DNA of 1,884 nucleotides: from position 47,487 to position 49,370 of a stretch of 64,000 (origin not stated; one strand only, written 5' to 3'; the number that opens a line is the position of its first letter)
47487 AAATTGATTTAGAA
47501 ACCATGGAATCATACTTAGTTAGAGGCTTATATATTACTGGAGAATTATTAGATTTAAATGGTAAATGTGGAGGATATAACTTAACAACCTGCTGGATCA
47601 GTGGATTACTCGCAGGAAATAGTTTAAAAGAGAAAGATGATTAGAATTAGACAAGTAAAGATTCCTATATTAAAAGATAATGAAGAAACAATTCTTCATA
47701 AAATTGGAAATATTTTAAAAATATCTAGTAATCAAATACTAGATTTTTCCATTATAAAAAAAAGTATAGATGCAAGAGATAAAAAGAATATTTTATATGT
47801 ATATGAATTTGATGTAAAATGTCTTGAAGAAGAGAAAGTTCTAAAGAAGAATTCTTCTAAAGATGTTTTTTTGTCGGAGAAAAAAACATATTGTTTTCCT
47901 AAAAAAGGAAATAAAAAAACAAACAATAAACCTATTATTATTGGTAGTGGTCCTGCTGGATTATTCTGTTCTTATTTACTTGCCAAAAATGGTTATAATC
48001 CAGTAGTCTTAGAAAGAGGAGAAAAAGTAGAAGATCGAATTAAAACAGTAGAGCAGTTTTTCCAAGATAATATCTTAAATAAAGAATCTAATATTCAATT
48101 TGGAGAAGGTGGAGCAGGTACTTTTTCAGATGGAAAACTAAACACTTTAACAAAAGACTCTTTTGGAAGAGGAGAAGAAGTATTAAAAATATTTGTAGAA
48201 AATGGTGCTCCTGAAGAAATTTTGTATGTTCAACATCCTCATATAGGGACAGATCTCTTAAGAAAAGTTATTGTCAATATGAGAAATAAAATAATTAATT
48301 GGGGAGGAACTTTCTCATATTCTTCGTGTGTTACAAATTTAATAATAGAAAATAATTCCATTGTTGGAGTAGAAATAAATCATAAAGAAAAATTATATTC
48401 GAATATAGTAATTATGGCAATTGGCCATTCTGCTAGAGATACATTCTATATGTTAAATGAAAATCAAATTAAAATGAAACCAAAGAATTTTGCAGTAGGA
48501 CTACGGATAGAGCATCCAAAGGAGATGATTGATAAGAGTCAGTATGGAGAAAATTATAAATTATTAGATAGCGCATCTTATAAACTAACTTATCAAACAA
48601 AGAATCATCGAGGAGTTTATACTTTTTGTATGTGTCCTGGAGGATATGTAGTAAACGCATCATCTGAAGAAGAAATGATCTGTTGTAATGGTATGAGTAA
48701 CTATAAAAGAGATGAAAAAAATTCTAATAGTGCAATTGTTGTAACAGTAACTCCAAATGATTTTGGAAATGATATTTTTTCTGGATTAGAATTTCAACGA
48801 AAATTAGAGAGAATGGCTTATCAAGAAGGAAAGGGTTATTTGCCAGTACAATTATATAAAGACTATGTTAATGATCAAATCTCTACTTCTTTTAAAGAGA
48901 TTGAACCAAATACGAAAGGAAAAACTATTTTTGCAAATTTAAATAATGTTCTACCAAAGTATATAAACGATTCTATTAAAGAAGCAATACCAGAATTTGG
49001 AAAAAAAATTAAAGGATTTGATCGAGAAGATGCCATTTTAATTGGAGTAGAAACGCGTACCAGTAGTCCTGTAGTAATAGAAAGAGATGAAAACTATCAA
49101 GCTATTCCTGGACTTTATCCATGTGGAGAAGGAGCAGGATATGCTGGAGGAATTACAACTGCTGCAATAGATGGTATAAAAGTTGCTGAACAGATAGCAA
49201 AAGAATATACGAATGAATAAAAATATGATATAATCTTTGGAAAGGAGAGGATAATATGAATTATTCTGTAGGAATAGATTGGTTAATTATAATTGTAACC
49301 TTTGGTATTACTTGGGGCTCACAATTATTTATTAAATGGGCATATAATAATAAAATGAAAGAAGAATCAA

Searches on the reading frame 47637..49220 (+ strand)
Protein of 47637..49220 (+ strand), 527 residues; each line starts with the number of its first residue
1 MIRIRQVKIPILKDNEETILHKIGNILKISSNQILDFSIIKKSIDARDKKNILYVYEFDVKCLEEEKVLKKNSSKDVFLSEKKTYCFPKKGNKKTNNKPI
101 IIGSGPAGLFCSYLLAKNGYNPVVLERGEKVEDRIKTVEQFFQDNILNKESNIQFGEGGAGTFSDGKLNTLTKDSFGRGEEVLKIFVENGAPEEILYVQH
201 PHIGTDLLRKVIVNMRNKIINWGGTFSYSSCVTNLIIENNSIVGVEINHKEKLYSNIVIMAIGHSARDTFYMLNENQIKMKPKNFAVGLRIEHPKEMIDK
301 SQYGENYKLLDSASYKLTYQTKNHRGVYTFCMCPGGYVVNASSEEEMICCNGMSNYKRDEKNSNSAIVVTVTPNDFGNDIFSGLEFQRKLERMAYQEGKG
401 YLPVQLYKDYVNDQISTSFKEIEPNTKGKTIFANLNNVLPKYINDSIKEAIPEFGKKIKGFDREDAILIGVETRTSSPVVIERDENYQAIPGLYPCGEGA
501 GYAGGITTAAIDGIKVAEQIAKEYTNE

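Call 14: search_protein_families(library=pfam, proteins=[window:47637-49220:+], max_evalue=0.00001)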
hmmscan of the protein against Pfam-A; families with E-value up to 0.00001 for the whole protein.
window:47637-49220:+ (527 aa): 4 families
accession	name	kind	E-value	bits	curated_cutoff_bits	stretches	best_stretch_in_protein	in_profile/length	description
PF21688.3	FAD-depend_C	-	1.5e-77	260.7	27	1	284-475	1-197/197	FAD-dependent protein, C-terminal domain-like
PF00890.30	FAD_binding_2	-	1.8e-07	31.2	20.4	0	100-130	3-33/414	FAD binding domain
PF03486.20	HI0933_like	-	2.6e-07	30.8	50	1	100-265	4-165/244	HI0933-like protein Rossmann domain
PF13450.12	NAD_binding_8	-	4.6e-06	27.3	21.9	0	101-131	1-31/68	NAD(P)-binding Rossmann-like domain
